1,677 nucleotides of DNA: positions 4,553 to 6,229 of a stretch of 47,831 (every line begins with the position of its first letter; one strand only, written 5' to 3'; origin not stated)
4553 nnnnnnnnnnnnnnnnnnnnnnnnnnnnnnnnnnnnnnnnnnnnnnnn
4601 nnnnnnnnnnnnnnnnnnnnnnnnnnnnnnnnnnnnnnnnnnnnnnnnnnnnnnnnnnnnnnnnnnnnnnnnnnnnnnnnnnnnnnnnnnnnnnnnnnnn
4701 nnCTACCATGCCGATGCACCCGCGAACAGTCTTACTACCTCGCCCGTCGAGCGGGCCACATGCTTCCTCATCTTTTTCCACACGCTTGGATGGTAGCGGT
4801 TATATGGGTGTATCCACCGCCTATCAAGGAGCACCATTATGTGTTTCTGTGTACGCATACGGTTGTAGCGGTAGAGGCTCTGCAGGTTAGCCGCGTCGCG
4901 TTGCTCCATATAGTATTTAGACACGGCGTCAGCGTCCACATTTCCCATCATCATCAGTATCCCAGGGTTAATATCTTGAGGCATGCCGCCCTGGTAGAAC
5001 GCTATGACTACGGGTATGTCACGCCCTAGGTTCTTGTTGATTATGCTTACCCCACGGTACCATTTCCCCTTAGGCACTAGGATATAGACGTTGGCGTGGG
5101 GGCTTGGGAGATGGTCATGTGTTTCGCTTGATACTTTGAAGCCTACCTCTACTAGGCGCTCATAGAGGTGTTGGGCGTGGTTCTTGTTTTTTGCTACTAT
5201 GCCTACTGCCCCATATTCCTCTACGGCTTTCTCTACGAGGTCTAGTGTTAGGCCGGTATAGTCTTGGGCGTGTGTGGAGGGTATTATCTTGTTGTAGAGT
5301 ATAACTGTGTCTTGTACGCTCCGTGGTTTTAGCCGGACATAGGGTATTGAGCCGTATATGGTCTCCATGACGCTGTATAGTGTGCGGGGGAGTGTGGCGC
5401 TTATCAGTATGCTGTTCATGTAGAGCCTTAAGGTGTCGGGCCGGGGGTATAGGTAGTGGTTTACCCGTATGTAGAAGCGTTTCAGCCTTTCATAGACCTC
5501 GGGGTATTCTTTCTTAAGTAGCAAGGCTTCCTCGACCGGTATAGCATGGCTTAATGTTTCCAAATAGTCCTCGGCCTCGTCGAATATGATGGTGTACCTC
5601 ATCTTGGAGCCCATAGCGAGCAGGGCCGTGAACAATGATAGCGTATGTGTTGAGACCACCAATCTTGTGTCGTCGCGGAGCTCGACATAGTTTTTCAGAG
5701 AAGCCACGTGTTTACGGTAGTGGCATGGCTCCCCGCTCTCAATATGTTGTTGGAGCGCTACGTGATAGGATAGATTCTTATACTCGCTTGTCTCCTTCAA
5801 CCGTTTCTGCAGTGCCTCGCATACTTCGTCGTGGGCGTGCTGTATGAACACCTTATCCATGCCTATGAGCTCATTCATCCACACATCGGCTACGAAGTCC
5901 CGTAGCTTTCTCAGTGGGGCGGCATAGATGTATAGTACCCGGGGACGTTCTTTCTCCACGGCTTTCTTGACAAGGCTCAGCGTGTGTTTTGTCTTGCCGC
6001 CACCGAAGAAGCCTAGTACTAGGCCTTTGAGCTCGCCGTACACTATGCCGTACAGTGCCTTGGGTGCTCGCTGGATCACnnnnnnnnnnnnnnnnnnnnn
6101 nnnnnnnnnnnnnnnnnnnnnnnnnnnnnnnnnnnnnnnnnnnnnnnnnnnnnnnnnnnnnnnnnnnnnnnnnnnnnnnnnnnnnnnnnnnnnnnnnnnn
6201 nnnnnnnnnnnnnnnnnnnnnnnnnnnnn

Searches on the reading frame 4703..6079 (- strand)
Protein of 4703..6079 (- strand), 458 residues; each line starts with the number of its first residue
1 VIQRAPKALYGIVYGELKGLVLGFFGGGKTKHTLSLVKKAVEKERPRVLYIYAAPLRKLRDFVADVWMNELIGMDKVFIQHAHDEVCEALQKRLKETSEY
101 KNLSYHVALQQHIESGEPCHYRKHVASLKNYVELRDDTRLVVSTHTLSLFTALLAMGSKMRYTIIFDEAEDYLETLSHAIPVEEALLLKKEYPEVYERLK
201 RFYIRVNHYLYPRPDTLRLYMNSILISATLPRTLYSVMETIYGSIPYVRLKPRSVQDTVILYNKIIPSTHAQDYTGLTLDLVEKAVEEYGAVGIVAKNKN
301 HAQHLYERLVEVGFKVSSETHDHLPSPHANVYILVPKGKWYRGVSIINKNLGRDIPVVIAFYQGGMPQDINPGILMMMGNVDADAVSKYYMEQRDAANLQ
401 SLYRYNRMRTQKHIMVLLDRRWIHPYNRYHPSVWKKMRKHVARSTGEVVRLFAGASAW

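Call 5: search_protein_families(library=pfam, proteins=[window:4703-6079:-], max_evalue=0.01)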
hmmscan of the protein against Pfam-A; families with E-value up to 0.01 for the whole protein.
window:4703-6079:- (458 aa): 1 family
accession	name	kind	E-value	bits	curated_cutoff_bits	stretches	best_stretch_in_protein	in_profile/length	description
PF00270.35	DEAD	-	0.0093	16.2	26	0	26-75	24-73/167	DEAD/DEAH box helicase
